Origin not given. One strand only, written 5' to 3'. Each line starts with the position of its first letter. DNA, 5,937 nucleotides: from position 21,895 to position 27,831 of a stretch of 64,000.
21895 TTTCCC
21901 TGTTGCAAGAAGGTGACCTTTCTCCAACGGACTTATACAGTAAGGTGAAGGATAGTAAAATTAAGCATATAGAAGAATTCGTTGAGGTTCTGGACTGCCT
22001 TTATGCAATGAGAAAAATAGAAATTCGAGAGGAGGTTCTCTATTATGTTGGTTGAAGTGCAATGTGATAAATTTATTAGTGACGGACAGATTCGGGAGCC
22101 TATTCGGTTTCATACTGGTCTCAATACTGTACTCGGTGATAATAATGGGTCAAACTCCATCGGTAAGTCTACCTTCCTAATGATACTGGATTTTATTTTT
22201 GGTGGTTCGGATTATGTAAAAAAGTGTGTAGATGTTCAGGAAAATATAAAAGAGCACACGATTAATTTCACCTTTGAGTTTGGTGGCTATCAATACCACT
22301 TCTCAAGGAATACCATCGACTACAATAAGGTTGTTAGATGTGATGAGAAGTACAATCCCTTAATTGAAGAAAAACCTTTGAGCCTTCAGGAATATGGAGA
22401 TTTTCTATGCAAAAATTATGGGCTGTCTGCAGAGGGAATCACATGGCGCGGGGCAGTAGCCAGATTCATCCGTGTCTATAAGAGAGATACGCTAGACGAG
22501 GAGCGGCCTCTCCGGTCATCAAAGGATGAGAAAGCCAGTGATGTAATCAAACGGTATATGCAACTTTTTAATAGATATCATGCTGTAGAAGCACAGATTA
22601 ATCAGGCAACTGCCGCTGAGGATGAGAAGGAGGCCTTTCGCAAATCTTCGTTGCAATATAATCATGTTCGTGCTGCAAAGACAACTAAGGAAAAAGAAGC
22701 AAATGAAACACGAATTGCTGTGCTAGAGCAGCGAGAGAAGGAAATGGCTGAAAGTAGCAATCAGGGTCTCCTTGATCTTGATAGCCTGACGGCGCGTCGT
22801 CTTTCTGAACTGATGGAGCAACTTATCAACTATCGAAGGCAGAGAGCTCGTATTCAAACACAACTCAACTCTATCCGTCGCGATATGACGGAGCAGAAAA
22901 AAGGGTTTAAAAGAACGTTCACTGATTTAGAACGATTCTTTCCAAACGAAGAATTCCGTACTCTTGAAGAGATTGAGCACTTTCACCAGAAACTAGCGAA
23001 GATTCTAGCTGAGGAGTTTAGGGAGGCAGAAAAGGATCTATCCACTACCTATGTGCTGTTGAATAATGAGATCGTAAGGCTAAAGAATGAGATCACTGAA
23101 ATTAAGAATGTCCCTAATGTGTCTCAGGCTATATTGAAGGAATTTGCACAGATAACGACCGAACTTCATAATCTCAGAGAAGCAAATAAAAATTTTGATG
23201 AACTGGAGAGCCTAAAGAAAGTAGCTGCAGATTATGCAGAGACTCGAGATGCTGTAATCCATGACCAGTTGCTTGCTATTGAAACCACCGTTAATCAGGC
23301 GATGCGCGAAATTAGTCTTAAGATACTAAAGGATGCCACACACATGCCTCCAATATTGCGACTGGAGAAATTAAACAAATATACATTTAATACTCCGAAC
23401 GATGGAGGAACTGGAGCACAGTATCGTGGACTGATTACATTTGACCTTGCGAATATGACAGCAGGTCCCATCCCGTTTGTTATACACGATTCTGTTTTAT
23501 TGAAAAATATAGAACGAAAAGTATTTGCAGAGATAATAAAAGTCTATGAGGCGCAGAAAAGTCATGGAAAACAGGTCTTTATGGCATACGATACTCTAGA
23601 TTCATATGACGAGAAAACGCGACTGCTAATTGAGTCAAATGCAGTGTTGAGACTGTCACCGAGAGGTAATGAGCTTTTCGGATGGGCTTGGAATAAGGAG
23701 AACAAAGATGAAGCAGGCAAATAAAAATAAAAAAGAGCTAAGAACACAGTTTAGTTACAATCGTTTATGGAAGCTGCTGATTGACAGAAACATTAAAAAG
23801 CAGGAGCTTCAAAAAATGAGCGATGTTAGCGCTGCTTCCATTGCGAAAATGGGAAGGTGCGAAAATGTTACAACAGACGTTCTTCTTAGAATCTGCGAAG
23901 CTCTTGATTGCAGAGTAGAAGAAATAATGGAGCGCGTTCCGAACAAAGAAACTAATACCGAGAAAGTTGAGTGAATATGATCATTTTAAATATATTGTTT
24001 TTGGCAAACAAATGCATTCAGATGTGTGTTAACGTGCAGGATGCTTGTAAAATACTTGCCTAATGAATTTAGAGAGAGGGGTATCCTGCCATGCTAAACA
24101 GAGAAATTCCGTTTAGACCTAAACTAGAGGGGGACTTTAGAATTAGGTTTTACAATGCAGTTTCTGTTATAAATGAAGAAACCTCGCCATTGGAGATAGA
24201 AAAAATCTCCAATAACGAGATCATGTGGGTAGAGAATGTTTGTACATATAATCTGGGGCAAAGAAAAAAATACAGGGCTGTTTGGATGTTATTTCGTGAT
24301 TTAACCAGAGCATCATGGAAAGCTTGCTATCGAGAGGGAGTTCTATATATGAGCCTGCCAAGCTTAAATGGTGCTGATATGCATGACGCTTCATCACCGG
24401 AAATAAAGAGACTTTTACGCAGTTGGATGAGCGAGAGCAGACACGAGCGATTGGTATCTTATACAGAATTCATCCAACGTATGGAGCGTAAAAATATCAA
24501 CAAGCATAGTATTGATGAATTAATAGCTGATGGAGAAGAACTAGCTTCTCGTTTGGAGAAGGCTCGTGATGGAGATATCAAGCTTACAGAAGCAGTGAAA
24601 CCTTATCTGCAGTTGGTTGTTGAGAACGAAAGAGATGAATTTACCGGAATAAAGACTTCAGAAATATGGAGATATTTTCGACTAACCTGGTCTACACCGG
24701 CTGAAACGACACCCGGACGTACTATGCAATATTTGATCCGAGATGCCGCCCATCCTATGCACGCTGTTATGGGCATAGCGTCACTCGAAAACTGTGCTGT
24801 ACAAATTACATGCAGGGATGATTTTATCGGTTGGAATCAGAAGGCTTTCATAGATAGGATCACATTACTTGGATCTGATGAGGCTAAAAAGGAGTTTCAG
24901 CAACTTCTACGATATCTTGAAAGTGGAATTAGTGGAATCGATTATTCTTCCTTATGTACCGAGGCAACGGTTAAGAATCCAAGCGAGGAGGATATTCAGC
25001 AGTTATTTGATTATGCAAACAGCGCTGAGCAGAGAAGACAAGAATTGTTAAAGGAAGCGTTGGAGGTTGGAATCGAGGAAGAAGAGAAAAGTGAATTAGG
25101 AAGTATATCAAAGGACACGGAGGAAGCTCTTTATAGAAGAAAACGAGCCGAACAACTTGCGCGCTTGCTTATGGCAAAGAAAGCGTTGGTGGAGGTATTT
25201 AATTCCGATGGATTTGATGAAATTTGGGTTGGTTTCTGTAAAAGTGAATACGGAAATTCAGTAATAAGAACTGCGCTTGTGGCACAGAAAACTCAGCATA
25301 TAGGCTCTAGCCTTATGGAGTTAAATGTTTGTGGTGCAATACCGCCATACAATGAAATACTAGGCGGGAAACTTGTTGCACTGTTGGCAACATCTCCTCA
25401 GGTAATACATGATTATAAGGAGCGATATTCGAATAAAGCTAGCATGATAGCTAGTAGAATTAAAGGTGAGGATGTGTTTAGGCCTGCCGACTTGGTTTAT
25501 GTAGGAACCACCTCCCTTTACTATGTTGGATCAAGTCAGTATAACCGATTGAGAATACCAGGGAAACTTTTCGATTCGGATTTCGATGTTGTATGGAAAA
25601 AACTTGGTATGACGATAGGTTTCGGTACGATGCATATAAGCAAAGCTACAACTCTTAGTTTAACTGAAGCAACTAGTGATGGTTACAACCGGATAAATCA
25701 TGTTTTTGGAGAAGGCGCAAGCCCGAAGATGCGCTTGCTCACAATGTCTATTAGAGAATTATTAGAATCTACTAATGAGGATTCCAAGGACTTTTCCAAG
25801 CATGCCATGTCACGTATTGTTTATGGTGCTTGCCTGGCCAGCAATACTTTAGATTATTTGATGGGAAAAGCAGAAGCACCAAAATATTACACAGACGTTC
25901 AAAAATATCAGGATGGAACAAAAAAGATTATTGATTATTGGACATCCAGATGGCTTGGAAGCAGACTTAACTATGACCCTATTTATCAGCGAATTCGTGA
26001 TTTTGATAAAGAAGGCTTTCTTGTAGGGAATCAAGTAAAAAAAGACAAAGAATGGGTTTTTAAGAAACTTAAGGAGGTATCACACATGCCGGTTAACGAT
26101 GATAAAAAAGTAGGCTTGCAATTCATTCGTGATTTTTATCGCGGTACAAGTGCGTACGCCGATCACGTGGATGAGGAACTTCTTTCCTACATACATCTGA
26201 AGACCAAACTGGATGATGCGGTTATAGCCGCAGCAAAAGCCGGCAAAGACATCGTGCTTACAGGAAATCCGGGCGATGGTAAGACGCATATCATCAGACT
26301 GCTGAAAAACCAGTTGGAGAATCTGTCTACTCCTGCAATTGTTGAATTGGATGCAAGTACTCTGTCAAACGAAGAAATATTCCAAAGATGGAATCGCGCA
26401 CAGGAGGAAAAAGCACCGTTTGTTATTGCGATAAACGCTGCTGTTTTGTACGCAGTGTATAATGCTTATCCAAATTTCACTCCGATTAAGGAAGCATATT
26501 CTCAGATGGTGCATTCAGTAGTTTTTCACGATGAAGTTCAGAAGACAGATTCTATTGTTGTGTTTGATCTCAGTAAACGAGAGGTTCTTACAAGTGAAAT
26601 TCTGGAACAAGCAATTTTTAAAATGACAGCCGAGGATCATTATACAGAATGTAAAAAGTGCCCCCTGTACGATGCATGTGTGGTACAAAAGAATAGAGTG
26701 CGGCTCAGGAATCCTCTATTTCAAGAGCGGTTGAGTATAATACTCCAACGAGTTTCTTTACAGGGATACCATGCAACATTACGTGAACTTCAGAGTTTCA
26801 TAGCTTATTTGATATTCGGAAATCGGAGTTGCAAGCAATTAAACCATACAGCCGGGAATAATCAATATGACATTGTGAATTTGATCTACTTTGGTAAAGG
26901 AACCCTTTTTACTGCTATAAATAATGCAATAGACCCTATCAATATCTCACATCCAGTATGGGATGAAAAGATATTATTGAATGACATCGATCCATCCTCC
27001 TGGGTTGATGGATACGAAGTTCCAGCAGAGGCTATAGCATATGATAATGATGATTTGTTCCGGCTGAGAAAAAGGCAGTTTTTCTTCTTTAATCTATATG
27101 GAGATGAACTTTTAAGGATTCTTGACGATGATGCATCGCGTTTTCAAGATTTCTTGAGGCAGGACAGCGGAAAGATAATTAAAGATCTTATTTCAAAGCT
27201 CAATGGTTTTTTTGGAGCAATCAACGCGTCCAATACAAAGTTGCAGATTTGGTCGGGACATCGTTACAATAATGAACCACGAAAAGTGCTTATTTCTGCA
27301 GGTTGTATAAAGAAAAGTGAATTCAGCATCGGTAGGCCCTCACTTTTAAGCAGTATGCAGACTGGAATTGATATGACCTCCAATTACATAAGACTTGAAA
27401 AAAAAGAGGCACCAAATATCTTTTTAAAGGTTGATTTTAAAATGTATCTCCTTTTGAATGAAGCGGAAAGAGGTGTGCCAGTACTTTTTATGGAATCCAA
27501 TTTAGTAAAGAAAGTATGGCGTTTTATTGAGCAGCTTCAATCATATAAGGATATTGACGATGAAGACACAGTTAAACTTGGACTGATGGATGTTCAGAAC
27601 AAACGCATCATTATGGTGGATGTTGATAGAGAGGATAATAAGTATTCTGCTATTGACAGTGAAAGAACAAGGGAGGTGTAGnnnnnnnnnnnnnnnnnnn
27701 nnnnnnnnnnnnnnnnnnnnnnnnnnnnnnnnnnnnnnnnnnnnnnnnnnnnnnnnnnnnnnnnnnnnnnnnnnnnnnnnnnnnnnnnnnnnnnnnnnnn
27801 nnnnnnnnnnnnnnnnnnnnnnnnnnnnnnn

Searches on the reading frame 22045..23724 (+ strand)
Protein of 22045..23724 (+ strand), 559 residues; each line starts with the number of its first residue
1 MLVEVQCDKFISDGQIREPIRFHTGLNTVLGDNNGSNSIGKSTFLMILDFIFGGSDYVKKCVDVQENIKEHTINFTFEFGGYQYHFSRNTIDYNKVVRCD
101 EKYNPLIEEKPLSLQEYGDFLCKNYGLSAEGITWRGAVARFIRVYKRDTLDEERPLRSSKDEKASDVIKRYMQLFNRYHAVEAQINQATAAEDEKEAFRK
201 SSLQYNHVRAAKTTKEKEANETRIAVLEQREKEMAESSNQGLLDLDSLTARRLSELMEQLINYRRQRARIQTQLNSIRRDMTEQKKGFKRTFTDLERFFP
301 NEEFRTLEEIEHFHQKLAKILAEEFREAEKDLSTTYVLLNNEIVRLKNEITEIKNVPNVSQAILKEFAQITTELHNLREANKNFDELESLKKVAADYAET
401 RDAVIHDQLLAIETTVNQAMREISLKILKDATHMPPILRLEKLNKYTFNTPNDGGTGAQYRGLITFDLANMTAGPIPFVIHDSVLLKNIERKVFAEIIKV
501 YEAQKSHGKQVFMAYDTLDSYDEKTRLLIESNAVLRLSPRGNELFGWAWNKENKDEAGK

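Call 4: search_protein_families(library=pfam, proteins=[window:22045-23724:+], max_evalue=0.01)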
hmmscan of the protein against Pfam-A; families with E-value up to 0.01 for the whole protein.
window:22045-23724:+ (559 aa): 2 families
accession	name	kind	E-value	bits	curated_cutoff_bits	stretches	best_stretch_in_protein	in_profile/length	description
PF10088.15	DUF2326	-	4.4e-20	72.2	28.7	1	432-549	9-141/141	Uncharacterised protein conserved in bacteria (DUF2326)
PF13175.12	AAA_15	-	8.4e-06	26.1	32.1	1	35-325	30-268/374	AAA ATPase domain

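Call 5: search_protein_families(library=padloc, proteins=[window:22045-23724:+], max_evalue=0.01)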
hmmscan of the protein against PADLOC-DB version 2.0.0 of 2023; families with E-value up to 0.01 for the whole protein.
window:22045-23724:+ (559 aa): 3 families
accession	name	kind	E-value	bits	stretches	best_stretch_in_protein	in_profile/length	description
PDLC04774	PDC-M68B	-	1.8e-14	51.2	1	18-400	13-414/581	-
PDLC03859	LmuB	-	3.9e-10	37.6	1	13-460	12-517/611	-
PDLC02979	AriA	-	3.4e-05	21.8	1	35-348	30-292/373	-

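Call 6: search_protein_families(library=ncbifam, proteins=[window:22045-23724:+], max_evalue=0.01)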
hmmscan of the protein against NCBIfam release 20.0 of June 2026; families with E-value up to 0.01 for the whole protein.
window:22045-23724:+ (559 aa): 3 families
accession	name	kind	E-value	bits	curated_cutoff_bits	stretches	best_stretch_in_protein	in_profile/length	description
NF003034.1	PRK03918.1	equivalog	1.3e-05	23.4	700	1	19-421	18-401/878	DNA double-strand break repair ATPase Rad50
NF045780.1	TrlF_fam_ATP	equivalog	1.7e-05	23.7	350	1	19-402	304-682/944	TrlF family AAA-like ATPase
NF000240.1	macrolide_MphC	exception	0.0022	17.5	550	0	93-149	4-60/299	Mph(C) family macrolide 2'-phosphotransferase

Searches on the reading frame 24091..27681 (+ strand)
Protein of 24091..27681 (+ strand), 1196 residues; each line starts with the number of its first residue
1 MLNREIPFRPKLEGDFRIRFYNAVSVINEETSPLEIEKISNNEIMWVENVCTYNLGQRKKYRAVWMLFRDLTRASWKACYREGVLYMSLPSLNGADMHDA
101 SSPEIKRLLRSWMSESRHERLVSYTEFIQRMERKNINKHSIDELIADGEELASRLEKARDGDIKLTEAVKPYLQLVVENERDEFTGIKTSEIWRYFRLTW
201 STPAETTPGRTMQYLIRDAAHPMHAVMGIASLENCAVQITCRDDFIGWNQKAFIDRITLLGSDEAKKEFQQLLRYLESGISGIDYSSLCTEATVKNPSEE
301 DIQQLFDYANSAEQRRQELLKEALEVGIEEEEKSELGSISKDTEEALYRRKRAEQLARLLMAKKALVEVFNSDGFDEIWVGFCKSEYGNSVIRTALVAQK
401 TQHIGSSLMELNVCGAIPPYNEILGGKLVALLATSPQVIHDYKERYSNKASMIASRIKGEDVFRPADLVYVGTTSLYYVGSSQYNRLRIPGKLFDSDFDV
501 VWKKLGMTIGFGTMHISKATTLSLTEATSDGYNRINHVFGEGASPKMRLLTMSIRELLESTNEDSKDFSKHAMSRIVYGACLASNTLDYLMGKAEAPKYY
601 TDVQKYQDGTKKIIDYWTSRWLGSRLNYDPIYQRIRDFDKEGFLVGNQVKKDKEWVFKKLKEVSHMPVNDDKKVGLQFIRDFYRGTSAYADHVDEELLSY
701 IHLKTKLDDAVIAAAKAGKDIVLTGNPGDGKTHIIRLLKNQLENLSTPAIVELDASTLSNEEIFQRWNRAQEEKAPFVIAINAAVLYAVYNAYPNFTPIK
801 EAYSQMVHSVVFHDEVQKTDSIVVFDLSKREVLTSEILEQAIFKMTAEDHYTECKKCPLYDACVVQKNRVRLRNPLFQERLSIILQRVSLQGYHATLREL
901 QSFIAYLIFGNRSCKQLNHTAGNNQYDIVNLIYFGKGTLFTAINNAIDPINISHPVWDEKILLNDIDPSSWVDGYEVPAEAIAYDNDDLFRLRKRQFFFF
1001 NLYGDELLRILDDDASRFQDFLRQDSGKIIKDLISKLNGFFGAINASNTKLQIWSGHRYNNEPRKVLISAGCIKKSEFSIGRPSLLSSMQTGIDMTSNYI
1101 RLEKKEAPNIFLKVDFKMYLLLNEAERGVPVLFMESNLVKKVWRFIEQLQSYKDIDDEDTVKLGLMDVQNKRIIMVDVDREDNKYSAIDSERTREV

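Call 4: search_protein_families(library=pfam, proteins=[window:24091-27681:+], max_evalue=0.01)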
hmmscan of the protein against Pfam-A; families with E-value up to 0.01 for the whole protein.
window:24091-27681:+ (1196 aa): 5 families
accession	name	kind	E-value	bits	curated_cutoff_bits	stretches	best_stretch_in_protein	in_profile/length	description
PF14236.12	DruA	-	9.6e-33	114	27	2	398-592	121-297/297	Druantia protein DruA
PF07728.20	AAA_5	-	0.00066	20.1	22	1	720-817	1-76/139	AAA domain (dynein-related subfamily)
PF13401.12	AAA_22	-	0.0013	19.4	27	1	721-775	8-62/130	AAA domain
PF01078.27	Mg_chelatase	-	0.0026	17.6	20.3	1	709-818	13-117/207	Magnesium chelatase, subunit ChlI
PF20720.3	nSTAND3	-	0.0043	17.2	27.2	0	715-770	14-64/155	Novel STAND NTPase 3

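Call 5: search_protein_families(library=padloc, proteins=[window:24091-27681:+], max_evalue=0.01)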
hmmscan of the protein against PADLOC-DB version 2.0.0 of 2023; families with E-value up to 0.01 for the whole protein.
window:24091-27681:+ (1196 aa): 10 families
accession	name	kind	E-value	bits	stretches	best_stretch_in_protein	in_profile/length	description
PDLC00001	DruA1|DruA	-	8.6e-116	386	1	54-637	56-650/675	DUF4338 domain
PDLC00002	DruA1|DruA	-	3.6e-39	133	2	407-651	171-393/407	DUF4338 domain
PDLC02795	SspF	-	3.7e-20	70.1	1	699-934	34-285/560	SspF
PDLC02796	SspF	-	3.9e-18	63.8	2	768-928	120-274/525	SspF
PDLC02793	SspF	-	1.5e-14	51.3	1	770-915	127-277/600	SspF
PDLC02798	SspF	-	9e-11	39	1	817-913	183-280/607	SspF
PDLC02794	SspF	-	5.4e-05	20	0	775-914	141-283/572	SspF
PDLC02673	DndF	-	0.00016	18.6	0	700-755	24-85/548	DndF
PDLC00268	PtuA1|PtuA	-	0.00076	17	1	699-830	6-134/411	AAA ATPase domain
PDLC02196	IetA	-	0.0056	14.1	0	659-743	61-147/374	-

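Call 6: search_protein_families(library=ncbifam, proteins=[window:24091-27681:+], max_evalue=0.01)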
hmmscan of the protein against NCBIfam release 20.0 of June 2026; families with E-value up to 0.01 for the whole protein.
window:24091-27681:+ (1196 aa): 3 families
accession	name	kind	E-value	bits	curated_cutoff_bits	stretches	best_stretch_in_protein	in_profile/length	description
TIGR02881.1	spore_V_K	equivalog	0.00076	18.6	422.95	1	695-765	19-92/261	stage V sporulation protein K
TIGR01448.2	helicase_RecD2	equivalog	0.0046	15.1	500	1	701-747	315-360/713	SF1B family DNA helicase RecD2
TIGR00368.1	TIGR00368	hypoth_equivalog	0.0085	14.7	362.4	0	651-769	147-263/499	YifB family Mg chelatase-like AAA ATPase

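Call 70: search_solved_structures(query=window:24091-27678:+, max_evalue=1)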
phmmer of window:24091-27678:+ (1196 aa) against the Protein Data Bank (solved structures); distinct sequences matched with E-value up to 1: 0.
